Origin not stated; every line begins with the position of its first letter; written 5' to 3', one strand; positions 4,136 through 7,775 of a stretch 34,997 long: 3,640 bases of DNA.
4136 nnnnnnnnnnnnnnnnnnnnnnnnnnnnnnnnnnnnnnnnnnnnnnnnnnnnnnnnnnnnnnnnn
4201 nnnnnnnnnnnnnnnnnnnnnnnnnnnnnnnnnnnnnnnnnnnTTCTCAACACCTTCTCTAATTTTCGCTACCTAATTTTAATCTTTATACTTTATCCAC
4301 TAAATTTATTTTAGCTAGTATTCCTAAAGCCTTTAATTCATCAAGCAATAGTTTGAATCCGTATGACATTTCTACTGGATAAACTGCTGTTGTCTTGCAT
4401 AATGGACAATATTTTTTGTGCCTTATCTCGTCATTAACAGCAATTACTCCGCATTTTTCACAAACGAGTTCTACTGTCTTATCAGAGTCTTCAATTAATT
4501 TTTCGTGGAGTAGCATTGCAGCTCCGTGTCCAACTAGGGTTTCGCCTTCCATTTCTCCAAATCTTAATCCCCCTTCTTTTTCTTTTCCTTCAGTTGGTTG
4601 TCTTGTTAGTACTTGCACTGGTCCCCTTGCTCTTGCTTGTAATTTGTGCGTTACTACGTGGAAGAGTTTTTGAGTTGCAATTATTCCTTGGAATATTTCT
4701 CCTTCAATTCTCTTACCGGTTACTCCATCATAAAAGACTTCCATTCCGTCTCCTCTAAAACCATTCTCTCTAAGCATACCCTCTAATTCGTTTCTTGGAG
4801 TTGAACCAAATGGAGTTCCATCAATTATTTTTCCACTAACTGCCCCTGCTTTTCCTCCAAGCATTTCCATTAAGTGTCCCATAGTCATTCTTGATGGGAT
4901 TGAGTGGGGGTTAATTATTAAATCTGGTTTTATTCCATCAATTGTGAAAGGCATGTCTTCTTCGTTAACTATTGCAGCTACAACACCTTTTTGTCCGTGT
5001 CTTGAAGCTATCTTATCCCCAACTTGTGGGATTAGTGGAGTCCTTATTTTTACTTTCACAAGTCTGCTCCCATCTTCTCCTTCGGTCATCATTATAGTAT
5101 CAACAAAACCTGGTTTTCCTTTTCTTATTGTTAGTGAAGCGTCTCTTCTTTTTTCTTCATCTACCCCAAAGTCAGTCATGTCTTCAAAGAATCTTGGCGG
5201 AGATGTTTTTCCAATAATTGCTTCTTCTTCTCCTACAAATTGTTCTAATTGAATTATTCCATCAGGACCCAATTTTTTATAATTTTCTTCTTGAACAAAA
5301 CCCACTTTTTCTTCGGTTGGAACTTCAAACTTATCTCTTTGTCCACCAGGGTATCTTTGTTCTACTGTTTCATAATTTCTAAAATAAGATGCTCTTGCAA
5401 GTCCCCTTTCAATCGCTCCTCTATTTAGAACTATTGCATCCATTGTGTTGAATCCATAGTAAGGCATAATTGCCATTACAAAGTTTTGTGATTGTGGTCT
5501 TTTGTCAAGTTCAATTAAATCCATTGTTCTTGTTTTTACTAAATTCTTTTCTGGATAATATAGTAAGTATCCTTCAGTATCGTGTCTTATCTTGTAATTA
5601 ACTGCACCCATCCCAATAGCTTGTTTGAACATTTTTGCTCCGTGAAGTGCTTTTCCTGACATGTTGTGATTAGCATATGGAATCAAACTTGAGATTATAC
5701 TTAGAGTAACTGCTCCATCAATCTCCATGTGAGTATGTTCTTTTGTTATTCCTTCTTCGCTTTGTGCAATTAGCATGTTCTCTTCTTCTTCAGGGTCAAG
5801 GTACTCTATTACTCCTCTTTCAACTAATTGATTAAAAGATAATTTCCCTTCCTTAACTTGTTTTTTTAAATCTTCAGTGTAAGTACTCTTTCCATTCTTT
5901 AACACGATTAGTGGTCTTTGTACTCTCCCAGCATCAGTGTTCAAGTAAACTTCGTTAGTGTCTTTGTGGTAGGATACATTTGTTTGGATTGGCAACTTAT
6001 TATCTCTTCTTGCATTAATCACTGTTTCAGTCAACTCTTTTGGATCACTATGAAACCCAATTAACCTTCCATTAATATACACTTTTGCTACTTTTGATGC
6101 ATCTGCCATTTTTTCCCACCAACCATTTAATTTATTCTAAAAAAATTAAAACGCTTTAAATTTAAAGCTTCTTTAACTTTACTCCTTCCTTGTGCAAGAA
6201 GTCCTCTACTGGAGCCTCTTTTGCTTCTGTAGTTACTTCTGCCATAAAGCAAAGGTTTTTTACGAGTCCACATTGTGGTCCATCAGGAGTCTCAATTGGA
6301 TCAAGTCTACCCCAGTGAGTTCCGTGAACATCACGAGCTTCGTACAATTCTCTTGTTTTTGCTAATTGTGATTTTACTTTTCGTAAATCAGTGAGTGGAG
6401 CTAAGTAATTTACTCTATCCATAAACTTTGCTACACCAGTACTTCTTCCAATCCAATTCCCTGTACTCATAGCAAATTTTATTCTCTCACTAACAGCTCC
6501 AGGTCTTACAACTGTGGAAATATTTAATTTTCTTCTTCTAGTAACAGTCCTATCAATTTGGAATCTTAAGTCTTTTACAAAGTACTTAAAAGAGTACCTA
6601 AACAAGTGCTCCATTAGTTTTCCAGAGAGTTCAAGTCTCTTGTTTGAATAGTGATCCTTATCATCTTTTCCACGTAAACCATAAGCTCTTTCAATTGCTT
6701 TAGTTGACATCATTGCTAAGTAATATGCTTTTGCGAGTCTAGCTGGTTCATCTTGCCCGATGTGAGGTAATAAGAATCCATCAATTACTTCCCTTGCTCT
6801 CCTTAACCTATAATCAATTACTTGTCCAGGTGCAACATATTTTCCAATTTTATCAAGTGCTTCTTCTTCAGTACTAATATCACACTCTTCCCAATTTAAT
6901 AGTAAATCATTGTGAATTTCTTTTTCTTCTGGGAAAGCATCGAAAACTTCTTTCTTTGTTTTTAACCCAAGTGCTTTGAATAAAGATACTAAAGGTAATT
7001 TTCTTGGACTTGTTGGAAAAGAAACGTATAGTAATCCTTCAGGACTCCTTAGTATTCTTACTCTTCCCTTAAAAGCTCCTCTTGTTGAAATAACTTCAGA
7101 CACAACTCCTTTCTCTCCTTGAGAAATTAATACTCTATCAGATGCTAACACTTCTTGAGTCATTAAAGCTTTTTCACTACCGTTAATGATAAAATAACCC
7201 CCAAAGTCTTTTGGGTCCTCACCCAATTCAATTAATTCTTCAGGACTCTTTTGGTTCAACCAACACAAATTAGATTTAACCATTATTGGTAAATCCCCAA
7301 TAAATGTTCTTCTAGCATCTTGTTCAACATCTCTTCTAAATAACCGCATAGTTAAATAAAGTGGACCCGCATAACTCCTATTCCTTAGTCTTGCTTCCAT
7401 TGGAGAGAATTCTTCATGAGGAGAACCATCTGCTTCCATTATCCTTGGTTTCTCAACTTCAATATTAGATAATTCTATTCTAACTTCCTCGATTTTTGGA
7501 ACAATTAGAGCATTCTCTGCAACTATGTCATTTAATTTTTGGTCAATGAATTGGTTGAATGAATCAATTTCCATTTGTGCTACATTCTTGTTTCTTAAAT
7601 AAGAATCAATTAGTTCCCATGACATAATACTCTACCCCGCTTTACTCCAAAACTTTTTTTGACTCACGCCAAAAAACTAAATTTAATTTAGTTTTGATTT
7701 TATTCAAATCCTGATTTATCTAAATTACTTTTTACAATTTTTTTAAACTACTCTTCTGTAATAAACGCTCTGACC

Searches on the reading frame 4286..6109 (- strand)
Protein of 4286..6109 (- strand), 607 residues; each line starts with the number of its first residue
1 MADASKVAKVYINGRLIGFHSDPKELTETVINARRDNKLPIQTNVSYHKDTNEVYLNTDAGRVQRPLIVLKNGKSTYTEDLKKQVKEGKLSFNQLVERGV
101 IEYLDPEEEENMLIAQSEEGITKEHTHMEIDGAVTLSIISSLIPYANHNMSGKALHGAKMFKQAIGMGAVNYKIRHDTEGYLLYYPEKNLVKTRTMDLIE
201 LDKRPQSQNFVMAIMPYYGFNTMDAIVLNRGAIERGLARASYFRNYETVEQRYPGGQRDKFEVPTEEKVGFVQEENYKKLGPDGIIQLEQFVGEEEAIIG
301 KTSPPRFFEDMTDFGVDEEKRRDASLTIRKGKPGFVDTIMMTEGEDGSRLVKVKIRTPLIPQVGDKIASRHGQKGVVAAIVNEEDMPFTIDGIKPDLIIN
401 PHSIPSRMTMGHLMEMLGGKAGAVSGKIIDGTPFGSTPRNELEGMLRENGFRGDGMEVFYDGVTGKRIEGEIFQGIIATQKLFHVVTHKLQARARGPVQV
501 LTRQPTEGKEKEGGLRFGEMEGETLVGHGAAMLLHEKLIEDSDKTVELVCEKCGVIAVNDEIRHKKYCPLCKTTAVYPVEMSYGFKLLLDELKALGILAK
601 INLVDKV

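Call 35: search_protein_families(library=pfam, proteins=[window:4286-6109:-], max_evalue=0.001)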
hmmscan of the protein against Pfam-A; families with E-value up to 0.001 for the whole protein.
window:4286-6109:- (607 aa): 5 families
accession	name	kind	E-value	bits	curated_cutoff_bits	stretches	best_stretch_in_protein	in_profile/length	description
PF00562.33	RNA_pol_Rpb2_6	-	7.7e-113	377.8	23.4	1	140-511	2-373/373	RNA polymerase Rpb2, domain 6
PF04560.25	RNA_pol_Rpb2_7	-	1.9e-23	83.1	32.1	1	513-601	1-84/87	RNA polymerase Rpb2, domain 7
PF04566.18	RNA_pol_Rpb2_4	-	3.6e-19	69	28.7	1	10-70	1-61/62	RNA polymerase Rpb2, domain 4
PF04567.22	RNA_pol_Rpb2_5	-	7.8e-07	30.3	21.1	1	92-127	1-35/66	RNA polymerase Rpb2, domain 5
PF23145.1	Zf_2nd_IFT121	-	0.00018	21.5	25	1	549-574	18-43/45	IFT121, second zinc finger domain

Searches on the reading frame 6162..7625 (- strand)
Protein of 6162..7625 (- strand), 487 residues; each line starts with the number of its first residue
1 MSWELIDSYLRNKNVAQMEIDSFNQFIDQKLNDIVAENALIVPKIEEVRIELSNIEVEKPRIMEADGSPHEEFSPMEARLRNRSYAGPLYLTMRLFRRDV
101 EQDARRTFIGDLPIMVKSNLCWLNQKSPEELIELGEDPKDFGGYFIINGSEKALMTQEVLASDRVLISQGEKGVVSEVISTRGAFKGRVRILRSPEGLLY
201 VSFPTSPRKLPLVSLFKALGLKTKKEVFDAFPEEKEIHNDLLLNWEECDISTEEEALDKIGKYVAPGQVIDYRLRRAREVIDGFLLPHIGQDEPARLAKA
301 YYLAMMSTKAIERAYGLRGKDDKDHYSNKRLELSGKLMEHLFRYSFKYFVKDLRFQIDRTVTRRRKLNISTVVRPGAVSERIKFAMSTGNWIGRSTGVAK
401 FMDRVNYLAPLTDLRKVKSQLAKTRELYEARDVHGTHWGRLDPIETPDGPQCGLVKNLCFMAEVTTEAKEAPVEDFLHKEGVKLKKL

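Call 35: search_protein_families(library=pfam, proteins=[window:6162-7625:-], max_evalue=0.001)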
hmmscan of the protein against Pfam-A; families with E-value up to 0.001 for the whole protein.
window:6162-7625:- (487 aa): 3 families
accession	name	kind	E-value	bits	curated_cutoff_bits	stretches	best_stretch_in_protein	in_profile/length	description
PF04563.20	RNA_pol_Rpb2_1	-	7.6e-50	169.7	28.2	1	16-378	3-201/203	RNA polymerase beta subunit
PF04561.19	RNA_pol_Rpb2_2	-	6.7e-23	81.8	21.7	1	185-332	27-190/190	RNA polymerase Rpb2, domain 2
PF04565.21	RNA_pol_Rpb2_3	-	1.9e-22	79.6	21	1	401-464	2-68/68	RNA polymerase Rpb2, domain 3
